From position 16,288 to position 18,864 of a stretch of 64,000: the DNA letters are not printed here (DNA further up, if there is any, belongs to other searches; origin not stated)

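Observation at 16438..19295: TonB-dependent receptor controlled by a MntR box: candidate outer-membrane manganese importer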

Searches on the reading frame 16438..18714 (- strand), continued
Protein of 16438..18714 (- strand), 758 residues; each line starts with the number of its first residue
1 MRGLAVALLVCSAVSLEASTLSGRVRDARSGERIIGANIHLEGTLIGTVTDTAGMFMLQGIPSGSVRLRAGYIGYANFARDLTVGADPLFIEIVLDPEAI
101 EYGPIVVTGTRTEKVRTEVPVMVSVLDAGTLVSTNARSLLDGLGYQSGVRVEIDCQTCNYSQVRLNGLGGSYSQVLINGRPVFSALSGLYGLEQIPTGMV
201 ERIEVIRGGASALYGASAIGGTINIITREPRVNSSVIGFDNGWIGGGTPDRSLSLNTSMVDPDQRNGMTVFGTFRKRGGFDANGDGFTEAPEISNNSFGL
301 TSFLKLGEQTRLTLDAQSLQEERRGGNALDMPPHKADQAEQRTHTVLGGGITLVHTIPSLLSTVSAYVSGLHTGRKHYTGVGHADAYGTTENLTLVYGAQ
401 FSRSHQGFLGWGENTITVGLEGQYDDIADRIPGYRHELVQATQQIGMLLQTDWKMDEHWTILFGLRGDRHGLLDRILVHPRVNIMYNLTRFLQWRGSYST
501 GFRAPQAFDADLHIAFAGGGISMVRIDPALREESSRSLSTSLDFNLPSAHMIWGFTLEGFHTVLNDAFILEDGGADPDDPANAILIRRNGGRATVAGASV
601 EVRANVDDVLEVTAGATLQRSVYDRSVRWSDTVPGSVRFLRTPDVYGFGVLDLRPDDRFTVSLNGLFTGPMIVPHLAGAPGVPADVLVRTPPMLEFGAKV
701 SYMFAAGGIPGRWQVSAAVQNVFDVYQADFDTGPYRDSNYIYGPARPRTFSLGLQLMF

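Call 70: predict_structure(alignment_id=A1)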
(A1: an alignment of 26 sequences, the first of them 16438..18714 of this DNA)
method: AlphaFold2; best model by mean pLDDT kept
length: 758 residues; sequences in the alignment: 26
mean_pLDDT: 82.8   pTM: 0.76
mean pLDDT of the five models: 82.8, 81.0, 80.1, 78.2, 75.0
residues with pLDDT >= 90: 191; 70-90: 485; 50-70: 58; < 50: 24
segments of 3 or more residues with pLDDT < 50: 11-16, 99-103, 184-188, 211-213
pLDDT, mean of each block of 10 residues (from residue 1): 51 53 85 77 80 81 84 74 83 74 49 70 83 86 86 78 79 74 53 81 78 55 83 89 92 92 88 92 85 90 89 89 90 90 87 85 85 88 87 86 84 86 87 85 87 88 88 87 90 90 77 76 85 90 85 90 90 84 86 93 89 94 90 88 91 91 92 81 84 89 79 91 72 72 72 91
secondary structure, 60 per line:
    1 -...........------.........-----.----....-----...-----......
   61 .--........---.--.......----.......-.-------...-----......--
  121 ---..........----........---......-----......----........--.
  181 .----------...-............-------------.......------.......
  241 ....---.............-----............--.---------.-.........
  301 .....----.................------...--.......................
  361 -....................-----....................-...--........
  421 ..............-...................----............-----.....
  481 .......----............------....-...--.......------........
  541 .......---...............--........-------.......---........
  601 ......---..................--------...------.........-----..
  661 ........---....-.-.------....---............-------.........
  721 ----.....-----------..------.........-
elements in order (helices of 4 or more, strands of 3 or more residues): H2-12 E19-27 E38-41 E47-49 E55-61 E64-71 E78-84 E89-95 E105-107 E113-115 E124-127 H128-133 H139-145 E149-154 E160-165 E173-177 E200-207 E221-227 E234-244 E248-260 E266-277 E292-305 E310-326 E338-357 E362-381 E387-406 E413-431 E436-454 E459-470 E476-487 E492-503 H510-513 E515-517 E520-526 E533-547 E551-565 E568-575 E583-589 E593-606 E610-627 E636-638 E645-653 E659-668 E672-675 E686-689 E693-704 E712-720 H725-729 E749-757

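Call 75: fold_search(model_id=the predicted structure, library=pdb)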
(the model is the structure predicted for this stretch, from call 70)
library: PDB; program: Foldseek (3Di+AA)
matches with E <= 10: 860; with E <= 0.001: 378
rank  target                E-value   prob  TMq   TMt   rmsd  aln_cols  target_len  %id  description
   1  5fr8_A                1.3e-36  1.00  0.67  0.71   5.9       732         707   16  Crystal structure of the siderophore receptor PirA from Acinetobacter baumannii (released 2016-05-11)
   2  9nn6_A                1.6e-35  1.00  0.69  0.81   4.6       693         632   18  E. coli Cir in Complex with the RBD of Microcin V (released 2025-09-24)
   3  5nc4                  4.3e-34  1.00  0.64  0.69   5.9       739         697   16  Crystal structure of the ferric enterobactin receptor (PfeA) in complex with protochelin from Pseudomonas aeruginosa (released 2018-03-21)
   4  5nc3                  5.1e-34  1.00  0.65  0.70   6.1       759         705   17  Crystal structure of the ferric enterobactin receptor (PfeA) from Pseudomonas aeruginosa in complex with the tris-catech (released 2018-03-21)
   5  2gsk_A                8.1e-34  1.00  0.63  0.80   5.6       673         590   17  Structure of the BtuB:TonB Complex (released 2006-06-13)
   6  5m9b                  8.1e-34  1.00  0.65  0.70   6.3       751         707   16  Crystal structure of the ferric enterobactin receptor (PfeA) from Pseudomonas aeruginosa (released 2018-02-21)
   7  6r1f                  8.6e-34  1.00  0.64  0.69   6.1       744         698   17  Crystal structure of the ferric enterobactin receptor mutant R480A from Pseudomonas aeruginosa (PfeA) in complex with en (released 2019-04-10)
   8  6i2j                  1.2e-33  1.00  0.64  0.69   6.2       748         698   16  Crystal structure of the ferric enterobactin receptor mutant (Q482A) from Pseudomonas aeruginosa (PfeA) in complex with  (released 2019-01-16)
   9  6q5e                  1.4e-33  1.00  0.65  0.69   6.2       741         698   17  Crystal structure of the ferric enterobactin receptor from Pseudomonas aeruginosa (PfeA) in complex with enterobactin (released 2019-01-16)
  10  5out                  1.4e-33  1.00  0.65  0.70   6.1       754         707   16  CRYSTAL STRUCTURE OF THE FERRIC ENTEROBACTIN RECEPTOR (PFEA) MUTANT (G324V) FROM PSEUDOMONAS AERUGINOSA (released 2018-09-05)
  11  1nqg                  3.2e-33  1.00  0.65  0.84   4.9       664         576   17  OUTER MEMBRANE COBALAMIN TRANSPORTER (BTUB) FROM E. COLI, WITH BOUND CALCIUM (released 2003-04-29)
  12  1nqe                  4.2e-33  1.00  0.62  0.84   4.8       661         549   17  OUTER MEMBRANE COBALAMIN TRANSPORTER (BTUB) FROM E. COLI (released 2003-04-29)
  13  5mzs                  5.9e-33  1.00  0.63  0.67   6.2       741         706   16  Crystal structure of the ferric enterobactin receptor (PfeA) mutant (R480A_Q482A) from Pseudomonas aeruginosa (released 2018-02-14)
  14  3rgm                  6.3e-33  1.00  0.63  0.85   4.8       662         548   17  Crystal structure of spin-labeled BtuB T156R1 (released 2011-10-26)
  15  3m8b                  6.6e-33  1.00  0.63  0.85   4.8       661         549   17  Crystal structure of spin-labeled BtuB V10R1 in the apo state (released 2010-09-15)
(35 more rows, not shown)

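Call 96: find_encoding_contigs(protein=P0009, flank=5000, max_places=1)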
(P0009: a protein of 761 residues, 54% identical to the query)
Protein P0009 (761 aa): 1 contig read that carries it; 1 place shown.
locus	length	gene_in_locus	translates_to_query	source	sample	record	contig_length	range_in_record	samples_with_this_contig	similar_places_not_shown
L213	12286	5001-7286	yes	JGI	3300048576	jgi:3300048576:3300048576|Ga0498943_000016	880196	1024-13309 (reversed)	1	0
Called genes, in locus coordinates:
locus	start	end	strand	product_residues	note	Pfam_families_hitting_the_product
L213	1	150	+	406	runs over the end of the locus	PF18943:DUF5690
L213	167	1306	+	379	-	PF00266:Aminotran_5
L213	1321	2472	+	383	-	PF00266:Aminotran_5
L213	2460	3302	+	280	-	PF00702:Hydrolase, PF13419:HAD_2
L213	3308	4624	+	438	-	PF00202:Aminotran_3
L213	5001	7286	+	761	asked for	PF13620:CarboxypepD_reg, PF13715:CarbopepD_reg_2, PF07715:Plug, PF00593:TonB_dep_Rec_b-barrel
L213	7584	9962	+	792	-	PF13620:CarboxypepD_reg, PF13715:CarbopepD_reg_2, PF07715:Plug, PF00593:TonB_dep_Rec_b-barrel, PF25183:OMP_b-brl_4 (faint)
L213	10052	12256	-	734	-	PF13620:CarboxypepD_reg, PF13715:CarbopepD_reg_2, PF07715:Plug, PF00593:TonB_dep_Rec_b-barrel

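Call 97: find_encoding_contigs(protein=P0011, flank=5000, max_places=1)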
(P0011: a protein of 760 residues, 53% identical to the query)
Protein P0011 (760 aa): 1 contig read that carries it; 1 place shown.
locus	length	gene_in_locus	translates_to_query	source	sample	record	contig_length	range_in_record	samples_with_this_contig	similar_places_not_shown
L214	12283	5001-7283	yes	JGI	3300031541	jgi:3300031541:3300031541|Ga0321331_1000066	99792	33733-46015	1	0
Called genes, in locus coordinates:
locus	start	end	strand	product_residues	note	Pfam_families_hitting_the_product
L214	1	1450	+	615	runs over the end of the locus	PF00425:Chorismate_bind, PF01063:Aminotran_4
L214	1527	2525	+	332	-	PF00348:polyprenyl_synt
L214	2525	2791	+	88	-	PF00381:PTS-HPr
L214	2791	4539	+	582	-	PF05524:PEP-utilisers_N, PF00391:PEP-utilizers, PF02896:PEP-utilizers_C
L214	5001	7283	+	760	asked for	PF13620:CarboxypepD_reg, PF13715:CarbopepD_reg_2, PF07715:Plug, PF00593:TonB_dep_Rec_b-barrel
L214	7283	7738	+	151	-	PF03190:Thioredox_DsbH, PF00085:Thioredoxin (weak), PF13899:Thioredoxin_7, PF13098:Thioredoxin_2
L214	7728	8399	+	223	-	PF01325:Fe_dep_repress, PF01047:MarR (weak), PF02742:Fe_dep_repr_C, PF04023:FeoA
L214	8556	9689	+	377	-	PF17170:DUF5128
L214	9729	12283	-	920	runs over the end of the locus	PF02739:5_3_exonuc_N, PF01367:5_3_exonuc, PF01612:DNA_pol_A_exo1, PF22619:DNA_polI_exo1, PF00476:DNA_pol_A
